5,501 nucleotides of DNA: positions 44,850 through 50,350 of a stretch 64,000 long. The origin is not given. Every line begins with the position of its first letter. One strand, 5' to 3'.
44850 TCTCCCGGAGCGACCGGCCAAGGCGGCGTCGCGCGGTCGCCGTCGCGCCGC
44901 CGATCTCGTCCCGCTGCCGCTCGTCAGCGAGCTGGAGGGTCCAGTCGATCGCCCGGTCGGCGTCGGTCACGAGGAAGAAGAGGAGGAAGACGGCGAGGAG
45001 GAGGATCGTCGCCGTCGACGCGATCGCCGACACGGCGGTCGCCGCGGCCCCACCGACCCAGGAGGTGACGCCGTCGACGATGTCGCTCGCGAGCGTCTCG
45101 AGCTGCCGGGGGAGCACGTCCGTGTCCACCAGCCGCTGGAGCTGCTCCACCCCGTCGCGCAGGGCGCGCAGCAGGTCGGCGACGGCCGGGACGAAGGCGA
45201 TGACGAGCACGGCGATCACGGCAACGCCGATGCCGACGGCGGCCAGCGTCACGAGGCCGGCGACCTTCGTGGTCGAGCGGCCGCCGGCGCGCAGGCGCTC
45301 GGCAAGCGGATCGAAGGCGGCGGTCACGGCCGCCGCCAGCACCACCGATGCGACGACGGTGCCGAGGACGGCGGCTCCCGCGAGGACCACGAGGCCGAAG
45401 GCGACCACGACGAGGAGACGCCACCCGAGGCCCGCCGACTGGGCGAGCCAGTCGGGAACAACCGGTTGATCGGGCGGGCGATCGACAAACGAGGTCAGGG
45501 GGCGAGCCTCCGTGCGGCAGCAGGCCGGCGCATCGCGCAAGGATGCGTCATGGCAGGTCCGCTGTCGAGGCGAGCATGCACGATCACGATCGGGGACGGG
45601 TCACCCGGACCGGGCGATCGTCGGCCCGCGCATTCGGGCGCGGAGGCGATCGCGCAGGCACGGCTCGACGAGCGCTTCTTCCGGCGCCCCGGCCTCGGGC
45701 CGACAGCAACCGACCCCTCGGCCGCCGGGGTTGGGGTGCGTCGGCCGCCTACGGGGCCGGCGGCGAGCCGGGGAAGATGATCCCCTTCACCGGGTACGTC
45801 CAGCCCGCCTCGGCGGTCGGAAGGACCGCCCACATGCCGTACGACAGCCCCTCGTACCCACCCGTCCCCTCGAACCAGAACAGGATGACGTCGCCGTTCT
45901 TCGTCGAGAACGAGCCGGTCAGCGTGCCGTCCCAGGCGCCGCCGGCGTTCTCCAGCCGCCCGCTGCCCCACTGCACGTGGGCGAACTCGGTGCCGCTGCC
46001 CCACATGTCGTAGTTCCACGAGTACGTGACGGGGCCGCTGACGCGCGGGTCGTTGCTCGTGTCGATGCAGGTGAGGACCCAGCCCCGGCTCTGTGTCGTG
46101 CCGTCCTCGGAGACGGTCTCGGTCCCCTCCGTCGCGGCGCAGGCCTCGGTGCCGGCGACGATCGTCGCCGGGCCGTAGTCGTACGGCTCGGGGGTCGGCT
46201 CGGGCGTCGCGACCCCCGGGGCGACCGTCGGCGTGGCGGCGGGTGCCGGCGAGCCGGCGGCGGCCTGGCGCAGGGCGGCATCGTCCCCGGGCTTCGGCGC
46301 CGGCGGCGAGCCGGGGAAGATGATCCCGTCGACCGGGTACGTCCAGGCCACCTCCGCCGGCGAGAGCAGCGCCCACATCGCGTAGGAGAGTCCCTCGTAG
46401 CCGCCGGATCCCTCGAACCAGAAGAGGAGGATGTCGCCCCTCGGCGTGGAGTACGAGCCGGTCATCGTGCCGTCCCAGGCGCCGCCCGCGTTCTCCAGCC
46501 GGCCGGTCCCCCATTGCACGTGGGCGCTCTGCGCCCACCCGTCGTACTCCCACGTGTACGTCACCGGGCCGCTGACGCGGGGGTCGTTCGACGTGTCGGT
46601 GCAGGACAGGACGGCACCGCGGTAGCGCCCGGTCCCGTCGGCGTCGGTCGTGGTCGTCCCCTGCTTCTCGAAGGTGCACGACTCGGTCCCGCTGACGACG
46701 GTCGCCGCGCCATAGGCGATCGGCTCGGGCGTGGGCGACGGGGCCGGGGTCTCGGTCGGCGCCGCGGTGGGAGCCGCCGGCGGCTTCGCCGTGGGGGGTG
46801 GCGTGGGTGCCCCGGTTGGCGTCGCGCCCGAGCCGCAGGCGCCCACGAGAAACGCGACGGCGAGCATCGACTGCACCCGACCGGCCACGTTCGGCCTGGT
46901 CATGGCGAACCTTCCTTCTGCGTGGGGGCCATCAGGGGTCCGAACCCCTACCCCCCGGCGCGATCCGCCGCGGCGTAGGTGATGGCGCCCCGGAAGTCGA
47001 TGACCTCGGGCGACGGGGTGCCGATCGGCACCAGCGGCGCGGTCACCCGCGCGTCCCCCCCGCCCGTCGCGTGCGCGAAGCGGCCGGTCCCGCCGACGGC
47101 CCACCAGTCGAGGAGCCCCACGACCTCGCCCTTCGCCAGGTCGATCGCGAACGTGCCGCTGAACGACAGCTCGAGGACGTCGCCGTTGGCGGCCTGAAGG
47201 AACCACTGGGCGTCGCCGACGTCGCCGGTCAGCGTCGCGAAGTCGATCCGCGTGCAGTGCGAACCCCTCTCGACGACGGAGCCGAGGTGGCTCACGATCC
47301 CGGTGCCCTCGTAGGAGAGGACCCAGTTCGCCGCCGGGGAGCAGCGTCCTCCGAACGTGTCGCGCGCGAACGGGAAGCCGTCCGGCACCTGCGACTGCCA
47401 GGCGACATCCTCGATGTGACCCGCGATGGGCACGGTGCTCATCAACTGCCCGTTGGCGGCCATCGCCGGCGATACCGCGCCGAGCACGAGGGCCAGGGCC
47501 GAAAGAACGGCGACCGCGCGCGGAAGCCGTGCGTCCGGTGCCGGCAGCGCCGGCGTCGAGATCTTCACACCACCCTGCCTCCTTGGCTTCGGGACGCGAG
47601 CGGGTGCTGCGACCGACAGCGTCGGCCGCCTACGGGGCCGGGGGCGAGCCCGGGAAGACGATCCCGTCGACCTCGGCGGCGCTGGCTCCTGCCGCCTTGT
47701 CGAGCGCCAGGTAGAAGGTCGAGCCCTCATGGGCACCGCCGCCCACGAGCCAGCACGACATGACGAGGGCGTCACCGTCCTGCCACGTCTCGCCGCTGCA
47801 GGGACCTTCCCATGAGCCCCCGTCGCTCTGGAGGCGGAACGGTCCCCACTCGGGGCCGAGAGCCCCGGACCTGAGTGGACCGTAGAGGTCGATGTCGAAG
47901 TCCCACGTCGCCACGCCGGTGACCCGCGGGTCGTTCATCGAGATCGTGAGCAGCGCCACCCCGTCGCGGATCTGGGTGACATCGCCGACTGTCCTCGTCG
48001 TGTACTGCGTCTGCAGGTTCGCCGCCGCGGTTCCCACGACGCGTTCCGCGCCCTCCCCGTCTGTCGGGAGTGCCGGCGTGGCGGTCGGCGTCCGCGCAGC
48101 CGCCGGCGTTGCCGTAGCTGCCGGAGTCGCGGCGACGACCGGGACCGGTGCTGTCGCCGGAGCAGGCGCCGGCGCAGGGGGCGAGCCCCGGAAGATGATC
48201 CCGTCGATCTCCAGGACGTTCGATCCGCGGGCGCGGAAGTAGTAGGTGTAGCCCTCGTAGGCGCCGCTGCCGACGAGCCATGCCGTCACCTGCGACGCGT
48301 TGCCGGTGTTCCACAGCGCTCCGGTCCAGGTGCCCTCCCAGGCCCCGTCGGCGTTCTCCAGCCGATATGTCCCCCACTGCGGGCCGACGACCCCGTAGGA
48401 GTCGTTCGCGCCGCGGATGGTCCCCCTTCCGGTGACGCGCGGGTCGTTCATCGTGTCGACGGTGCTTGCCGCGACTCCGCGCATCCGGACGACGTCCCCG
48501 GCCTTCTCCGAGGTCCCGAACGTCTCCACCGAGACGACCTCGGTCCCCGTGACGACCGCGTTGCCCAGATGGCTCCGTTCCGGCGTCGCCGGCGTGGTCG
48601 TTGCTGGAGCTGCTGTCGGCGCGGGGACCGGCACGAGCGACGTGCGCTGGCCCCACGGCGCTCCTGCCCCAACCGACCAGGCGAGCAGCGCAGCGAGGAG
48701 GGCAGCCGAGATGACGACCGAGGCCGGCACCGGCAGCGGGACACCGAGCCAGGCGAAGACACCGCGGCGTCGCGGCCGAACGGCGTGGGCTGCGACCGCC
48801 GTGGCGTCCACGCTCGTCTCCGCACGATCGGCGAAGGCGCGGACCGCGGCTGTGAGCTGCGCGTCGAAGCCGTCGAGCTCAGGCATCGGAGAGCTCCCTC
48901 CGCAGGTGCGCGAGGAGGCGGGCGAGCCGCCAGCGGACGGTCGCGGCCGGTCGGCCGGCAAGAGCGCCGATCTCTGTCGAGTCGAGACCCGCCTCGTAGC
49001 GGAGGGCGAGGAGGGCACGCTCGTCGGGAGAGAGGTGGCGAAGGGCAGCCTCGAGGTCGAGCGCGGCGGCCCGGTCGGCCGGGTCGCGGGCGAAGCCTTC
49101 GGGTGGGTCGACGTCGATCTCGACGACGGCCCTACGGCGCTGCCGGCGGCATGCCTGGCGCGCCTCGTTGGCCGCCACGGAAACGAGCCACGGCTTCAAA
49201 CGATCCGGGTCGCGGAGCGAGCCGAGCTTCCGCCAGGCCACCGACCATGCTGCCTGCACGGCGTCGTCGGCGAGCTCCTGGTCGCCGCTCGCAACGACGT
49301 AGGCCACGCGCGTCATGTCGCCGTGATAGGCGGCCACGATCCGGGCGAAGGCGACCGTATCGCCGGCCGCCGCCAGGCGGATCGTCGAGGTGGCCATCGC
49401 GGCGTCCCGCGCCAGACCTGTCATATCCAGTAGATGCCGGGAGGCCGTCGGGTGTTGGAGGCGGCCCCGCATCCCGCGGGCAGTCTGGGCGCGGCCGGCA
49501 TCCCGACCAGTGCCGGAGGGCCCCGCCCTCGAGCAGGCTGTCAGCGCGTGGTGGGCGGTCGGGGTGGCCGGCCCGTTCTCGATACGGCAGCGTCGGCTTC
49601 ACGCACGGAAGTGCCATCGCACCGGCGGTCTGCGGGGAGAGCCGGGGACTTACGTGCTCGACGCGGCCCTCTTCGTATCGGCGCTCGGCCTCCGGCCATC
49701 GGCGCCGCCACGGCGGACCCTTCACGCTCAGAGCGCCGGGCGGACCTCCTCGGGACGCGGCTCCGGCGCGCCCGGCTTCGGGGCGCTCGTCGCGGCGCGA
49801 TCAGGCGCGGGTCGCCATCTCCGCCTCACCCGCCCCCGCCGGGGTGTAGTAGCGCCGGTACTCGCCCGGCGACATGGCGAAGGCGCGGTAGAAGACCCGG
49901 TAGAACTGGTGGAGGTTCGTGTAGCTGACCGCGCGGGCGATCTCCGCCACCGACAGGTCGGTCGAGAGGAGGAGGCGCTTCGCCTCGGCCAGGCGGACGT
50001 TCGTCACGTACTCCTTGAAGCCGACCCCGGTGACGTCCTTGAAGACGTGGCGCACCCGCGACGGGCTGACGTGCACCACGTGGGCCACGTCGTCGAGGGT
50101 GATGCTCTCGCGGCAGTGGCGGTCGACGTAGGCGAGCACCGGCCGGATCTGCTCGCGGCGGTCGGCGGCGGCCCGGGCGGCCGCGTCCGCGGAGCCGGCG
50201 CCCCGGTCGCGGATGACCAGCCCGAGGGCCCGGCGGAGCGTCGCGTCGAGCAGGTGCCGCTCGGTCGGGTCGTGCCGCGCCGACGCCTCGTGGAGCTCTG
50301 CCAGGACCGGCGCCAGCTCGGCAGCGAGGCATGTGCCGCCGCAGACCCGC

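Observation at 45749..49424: ECF sigma / anti-sigma-like / secreted protein / lipoprotein cluster built around four copies of an unassigned domain ending in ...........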

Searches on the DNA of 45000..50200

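Call 96: search_rna_families(source=window, start=45000, end=50200, threshold=evalue, max_evalue=1)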
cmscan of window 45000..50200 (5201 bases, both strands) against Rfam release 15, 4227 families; matches with E-value up to 1: 0.
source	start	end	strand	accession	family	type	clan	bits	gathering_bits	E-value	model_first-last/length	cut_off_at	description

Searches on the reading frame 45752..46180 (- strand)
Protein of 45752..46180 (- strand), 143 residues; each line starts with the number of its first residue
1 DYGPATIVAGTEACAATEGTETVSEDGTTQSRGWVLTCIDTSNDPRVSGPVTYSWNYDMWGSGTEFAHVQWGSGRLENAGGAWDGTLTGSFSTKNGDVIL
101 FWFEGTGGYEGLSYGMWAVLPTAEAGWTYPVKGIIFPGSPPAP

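Call 13: search_solved_structures(query=A2, max_evalue=10, show_alignments=3)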
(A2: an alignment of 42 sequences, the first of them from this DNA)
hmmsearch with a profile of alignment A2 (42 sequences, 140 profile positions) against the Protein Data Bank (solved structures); distinct sequences matched with E-value up to 10: 0.

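Call 19: find_related_loci(query=A3, collection=genome_contigs, flank=6000)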
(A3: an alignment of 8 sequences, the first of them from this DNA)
Query A3 (143 aa) in genome_contigs; peptide patterns used: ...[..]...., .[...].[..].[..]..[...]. (x = any residue, [..] = any of these).
70 stretches matched a pattern; 30 encode a relative of the query (tblastn E <= 1e-3); 29 distinct loci.
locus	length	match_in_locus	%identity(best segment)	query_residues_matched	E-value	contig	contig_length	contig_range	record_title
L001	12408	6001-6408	89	1-136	4e-80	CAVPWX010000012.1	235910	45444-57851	MAG: uncultured Chloroflexia bacterium isolate MFD00032.bin.2.189 genome assembly, contig: contig_48551, whole genome sh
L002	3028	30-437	90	1-136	1e-78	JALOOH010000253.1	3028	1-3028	MAG: Chloroflexi bacterium isolate Prado098 scaffold_112008, whole genome shotgun sequence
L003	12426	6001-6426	50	2-143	2e-41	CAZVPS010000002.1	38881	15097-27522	MAG TPA_asm: uncultured Anaerolineaceae bacterium isolate SRP302447_co4_448 genome assembly, contig: NODE_2856_length_38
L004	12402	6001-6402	45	2-143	9e-33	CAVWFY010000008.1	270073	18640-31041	MAG: uncultured Chloroflexia bacterium isolate MFD04716.bin.2.316 genome assembly, contig: contig_16921, whole genome sh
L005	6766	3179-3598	46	2-143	2e-30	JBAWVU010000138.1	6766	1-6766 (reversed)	MAG: Chloroflexota bacterium isolate ELA019 MAG019_138, whole genome shotgun sequence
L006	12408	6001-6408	44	4-143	2e-30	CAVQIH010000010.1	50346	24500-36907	MAG: uncultured Chloroflexia bacterium isolate MFD10007.bin.3.293 genome assembly, contig: contig_25881, whole genome sh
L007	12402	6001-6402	44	5-141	1e-28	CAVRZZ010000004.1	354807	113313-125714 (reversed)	MAG: uncultured Chloroflexia bacterium isolate MFD05942.bin.1.135 genome assembly, contig: contig_23475, whole genome sh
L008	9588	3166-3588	42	7-143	3e-28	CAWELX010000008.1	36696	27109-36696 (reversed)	MAG: uncultured Chloroflexia bacterium isolate MFD04716.bin.1.95 genome assembly, contig: contig_57037, whole genome sho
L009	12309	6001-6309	49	36-141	9e-27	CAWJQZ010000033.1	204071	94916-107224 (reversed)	MAG: uncultured Chloroflexia bacterium isolate MFD02979.bin.2.128 genome assembly, contig: contig_15212, whole genome sh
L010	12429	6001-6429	42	8-141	1e-25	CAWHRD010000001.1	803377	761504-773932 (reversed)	MAG: uncultured Chloroflexia bacterium isolate MFD05942.bin.3.408 genome assembly, contig: contig_27600, whole genome sh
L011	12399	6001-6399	43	6-141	5e-25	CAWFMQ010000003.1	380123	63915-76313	MAG: uncultured Chloroflexia bacterium isolate MFD02134.bin.2.59 genome assembly, contig: contig_21669, whole genome sho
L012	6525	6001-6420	43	2-136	1e-23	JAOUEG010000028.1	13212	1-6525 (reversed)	MAG: Chloroflexota bacterium isolate 4_1_Jan_SF_Bin57 4_1_Jan_SF_Bin57_scaffold_1795_c1, whole genome shotgun sequence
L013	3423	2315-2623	48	36-139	3e-22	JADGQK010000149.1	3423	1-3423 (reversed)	MAG: Chloroflexota bacterium isolate Chersky.17_25 contig-100_17271, whole genome shotgun sequence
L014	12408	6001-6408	41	8-143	1e-21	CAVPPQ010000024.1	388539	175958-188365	MAG: uncultured Chloroflexia bacterium isolate MFD09848.bin.1.119 genome assembly, contig: contig_5161, whole genome sho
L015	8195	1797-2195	39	3-143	3e-20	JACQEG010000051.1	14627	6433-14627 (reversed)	MAG: Chloroflexi bacterium isolate NC_groundwater_1015_Pr1_S-0.65um_72_24 Montesol18_Sp65_coassembly_scaffold_369195, wh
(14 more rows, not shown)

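Call 22: search_protein_representatives(alignment_id=A2)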
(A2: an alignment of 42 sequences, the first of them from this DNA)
Query: 42 sequences, 140 profile positions. Proteins with E-value up to 0.001 (for the whole library): 2073; up to 1e-10: 831; up to 1e-30: 107. The best 150 are listed.
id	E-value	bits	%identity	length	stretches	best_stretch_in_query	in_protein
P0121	6.3e-104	359.8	-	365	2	4-140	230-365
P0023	7.2e-103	356.4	-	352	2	1-139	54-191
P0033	1.4e-101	352.3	-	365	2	1-140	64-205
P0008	9.7e-96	333.3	-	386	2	1-140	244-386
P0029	1.6e-93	326.1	-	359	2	1-140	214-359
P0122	9.0e-88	307.5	-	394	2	1-140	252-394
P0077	3.6e-86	302.3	-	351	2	1-140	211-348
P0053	4.5e-86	301.9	-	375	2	1-140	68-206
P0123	6.2e-86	301.5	-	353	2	1-139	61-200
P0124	6.3e-86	301.5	-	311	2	5-139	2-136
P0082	8.2e-84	294.6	-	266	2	2-140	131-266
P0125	4.1e-83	292.4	-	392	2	2-139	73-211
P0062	4.3e-82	289.1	-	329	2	1-138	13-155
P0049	4.4e-78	276.1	-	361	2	2-139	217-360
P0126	3.2e-73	260.3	-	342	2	15-140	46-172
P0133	4.0e-52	192.0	-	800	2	4-139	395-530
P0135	1.8e-51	189.8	-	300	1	1-139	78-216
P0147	6.2e-44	165.4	-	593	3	24-139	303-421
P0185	3.8e-35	136.9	-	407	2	20-139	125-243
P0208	5.1e-31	123.6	-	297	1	3-139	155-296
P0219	1.1e-29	119.2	-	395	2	8-132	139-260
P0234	4.7e-27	110.7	-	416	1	4-139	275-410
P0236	9.0e-27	109.8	-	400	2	6-132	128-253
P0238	1.2e-26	109.4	-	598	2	7-139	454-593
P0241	2.2e-26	108.5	-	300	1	3-140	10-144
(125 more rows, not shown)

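Call 23: predict_structure(alignment_id=A2)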
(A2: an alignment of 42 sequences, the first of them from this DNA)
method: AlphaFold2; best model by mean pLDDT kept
length: 143 residues; sequences in the alignment: 42
mean_pLDDT: 94.9   pTM: 0.86
mean pLDDT of the five models: 94.9, 94.7, 94.4, 94.1, 92.8
residues with pLDDT >= 90: 128; 70-90: 11; 50-70: 4; < 50: 0
segments of 3 or more residues with pLDDT < 50: none
pLDDT, mean of each block of 10 residues (from residue 1): 89 96 98 98 98 98 95 98 98 95 98 96 81 97 80
secondary structure, 60 per line:
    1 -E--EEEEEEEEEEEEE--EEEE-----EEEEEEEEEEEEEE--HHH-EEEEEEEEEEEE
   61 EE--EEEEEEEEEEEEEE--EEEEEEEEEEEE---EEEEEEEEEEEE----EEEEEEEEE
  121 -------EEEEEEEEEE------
elements in order: E5-17 E20-23 E29-42 E49-62 E65-78 E81-92 E96-107 E112-120 E128-137

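Call 24: search_protein_families(library=pfam, max_evalue=0.01, proteins=[P0133, P0147, P0238, P0234, P0135, P0185, P0219, P0236, P0208, P0241])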
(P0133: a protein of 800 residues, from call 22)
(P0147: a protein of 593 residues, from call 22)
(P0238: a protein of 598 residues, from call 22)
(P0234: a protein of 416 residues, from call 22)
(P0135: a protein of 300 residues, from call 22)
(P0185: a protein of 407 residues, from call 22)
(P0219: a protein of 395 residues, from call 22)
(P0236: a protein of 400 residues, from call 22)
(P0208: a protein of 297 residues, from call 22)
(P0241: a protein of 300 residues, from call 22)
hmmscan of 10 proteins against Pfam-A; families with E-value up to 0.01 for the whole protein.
P0133 (800 aa): 1 family
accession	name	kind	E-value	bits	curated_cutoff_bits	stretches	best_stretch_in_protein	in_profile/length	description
PF20703.3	nSTAND1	-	1.7e-52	179.8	27.1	1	2-236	75-301/379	Novel STAND NTPase 1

P0147 (593 aa): 2 families
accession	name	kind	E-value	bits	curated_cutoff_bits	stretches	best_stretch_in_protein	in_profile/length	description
PF13472.12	Lipase_GDSL_2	-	2.9e-05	25.1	32.9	1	28-228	9-175/178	GDSL-like Lipase/Acylhydrolase family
PF19040.6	SGNH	-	0.0086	16.2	27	0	171-236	181-246/248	SGNH domain (fused to AT3 domains)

P0238 (598 aa): 0 families

P0234 (416 aa): 3 families
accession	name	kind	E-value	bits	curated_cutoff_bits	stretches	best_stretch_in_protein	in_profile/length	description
PF08281.18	Sigma70_r4_2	-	1.5e-12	47.4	25.7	1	112-164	2-54/54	Sigma-70, region 4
PF04545.22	Sigma70_r4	-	4.6e-11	42.5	24.1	1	117-165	1-49/50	Sigma-70, region 4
PF04542.20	Sigma70_r2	-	2.2e-05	24.6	24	1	23-84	5-70/71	Sigma-70 region 2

P0135 (300 aa): 0 families

P0185 (407 aa): 0 families

P0219 (395 aa): 1 family
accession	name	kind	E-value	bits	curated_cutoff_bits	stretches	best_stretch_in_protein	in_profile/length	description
PF04619.18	Adhesin_Dr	-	0.0077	16.6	23.6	0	309-344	76-111/139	Dr-family adhesin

P0236 (400 aa): 0 families

P0208 (297 aa): 0 families

P0241 (300 aa): 0 families

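Call 26: fold_search(model_id=the predicted structure, library=pdb)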
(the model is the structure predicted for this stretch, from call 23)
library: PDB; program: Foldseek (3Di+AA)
matches with E <= 10: 672; with E <= 0.001: 0
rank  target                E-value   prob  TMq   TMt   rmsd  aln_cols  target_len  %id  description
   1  7x80_B                7.1e-03  1.00  0.44  0.45   6.8       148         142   14  The crystal structure of PloI4-C16M/D46A/I137V (released 2023-02-08)
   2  2q03_A                8.7e-03  1.00  0.60  0.64   5.2       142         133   12  Crystal structure of uncharacterized protein (YP_563039.1) from Shewanella denitrificans OS217 at 1.80 A resolution (released 2007-05-29)
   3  2ooj_A                1.2e-02  1.00  0.65  0.70   3.6       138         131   15  CRYSTAL STRUCTURE OF A PROTEIN WITH UNKNOWN FUNCTION FROM DUF3224 FAMILY (SO_1590) FROM SHEWANELLA ONEIDENSIS MR-1 AT  (released 2007-02-06)
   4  7x7z_D                1.6e-02  0.96  0.36  0.36  14.8       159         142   13  The crystal structure of 2+2/4+2 cyclase PloI4 (released 2023-02-08)
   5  7x7z_B                2.1e-02  0.99  0.45  0.44   6.8       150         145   15  The crystal structure of 2+2/4+2 cyclase PloI4 (released 2023-02-08)
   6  2ooj_B                2.3e-02  1.00  0.62  0.65   4.4       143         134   15  CRYSTAL STRUCTURE OF A PROTEIN WITH UNKNOWN FUNCTION FROM DUF3224 FAMILY (SO_1590) FROM SHEWANELLA ONEIDENSIS MR-1 AT  (released 2007-02-06)
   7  7x81_A                3.1e-02  0.97  0.42  0.42   7.3       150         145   13  The crystal structure of PloI4-C16M/D46A/I137V in complex with exo-2+2 adduct (released 2023-02-08)
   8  7x7z_A                3.6e-02  0.99  0.48  0.48   6.5       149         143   15  The crystal structure of 2+2/4+2 cyclase PloI4 (released 2023-02-08)
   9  7x86_B                3.6e-02  0.97  0.43  0.43   6.8       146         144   15  The crystal structure of PloI4-F124L in complex with endo-4+2 adduct (released 2023-02-08)
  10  7x81_B                3.6e-02  0.93  0.39  0.39   7.6       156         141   13  The crystal structure of PloI4-C16M/D46A/I137V in complex with exo-2+2 adduct (released 2023-02-08)
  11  2q03_B                3.8e-02  1.00  0.63  0.68   4.2       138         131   12  Crystal structure of uncharacterized protein (YP_563039.1) from Shewanella denitrificans OS217 at 1.80 A resolution (released 2007-05-29)
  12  7x86_A                3.8e-02  0.97  0.44  0.43   6.8       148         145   15  The crystal structure of PloI4-F124L in complex with endo-4+2 adduct (released 2023-02-08)
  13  7x80_A                4.9e-02  0.98  0.49  0.47   6.5       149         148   15  The crystal structure of PloI4-C16M/D46A/I137V (released 2023-02-08)
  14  7x86_C                8.6e-02  0.96  0.47  0.47   6.8       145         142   14  The crystal structure of PloI4-F124L in complex with endo-4+2 adduct (released 2023-02-08)
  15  8xjc_B                9.1e-02  0.38  0.28  0.17  16.9       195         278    6  a novel haemophore of of Riemerella anatipestifer (released 2025-06-25)
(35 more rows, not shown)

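Call 28: search_protein_families(library=ncbifam, alignment_id=A2, max_evalue=0.1)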
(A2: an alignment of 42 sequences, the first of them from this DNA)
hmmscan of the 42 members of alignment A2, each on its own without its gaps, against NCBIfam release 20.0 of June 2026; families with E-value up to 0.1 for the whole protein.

A. member 1, seq(143 aa): 0 families

B. families by the number of members that match (of 42 scanned): 10 families
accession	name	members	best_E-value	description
NF000331.2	trim_DfrB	2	0.062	trimethoprim-resistant dihydrofolate reductase DfrB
NF052447.1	PknI_Rv2253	1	0.00037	Rv2253/PknI dimerization domain-containing protein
NF052301.2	Rv2253_fam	1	0.004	Rv2253 family sensor-like surface protein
NF004778.0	PRK06124.1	1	0.0083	SDR family oxidoreductase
NF033866.1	blaCDD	1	0.036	CDD family class D beta-lactamase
NF006434.0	PRK08722.1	1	0.039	beta-ketoacyl-ACP synthase II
NF005674.0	PRK07459.1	1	0.052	single-stranded DNA-binding protein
NF003609.0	PRK05257.2-5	1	0.054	malate:quinone oxidoreductase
NF007296.1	PRK09774.1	1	0.064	ferric citrate uptake sigma factor regulator FecR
NF049900.1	ApionLctnaseApnL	1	0.068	D-apionate lactonase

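Call 29: search_protein_families(library=pfam, alignment_id=A2, max_evalue=1)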
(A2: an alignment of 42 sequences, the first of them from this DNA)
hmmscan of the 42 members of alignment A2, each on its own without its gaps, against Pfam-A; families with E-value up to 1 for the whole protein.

A. member 1, seq(143 aa): 0 families

B. families by the number of members that match (of 42 scanned): 8 families
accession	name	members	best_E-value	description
PF25391.1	WD40_Gbeta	1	0.032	G protein beta WD-40 repeat protein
PF09244.16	Suc_Porlyase_C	1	0.052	Sucrose phosphorylase, C-terminal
PF16926.10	HisKA_4TM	1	0.12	Archaeal 4TM region of histidine kinase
PF02053.20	Gene66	1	0.14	Gene 66 (IR5) protein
PF20606.3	DUF6799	1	0.15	Domain of unknown function (DUF6799)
PF01782.24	RimM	1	0.27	RimM N-terminal domain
PF05147.19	LANC_like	1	0.33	Lanthionine synthetase C-like protein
PF22829.2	HphA_C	1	0.99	HphA C-terminal domain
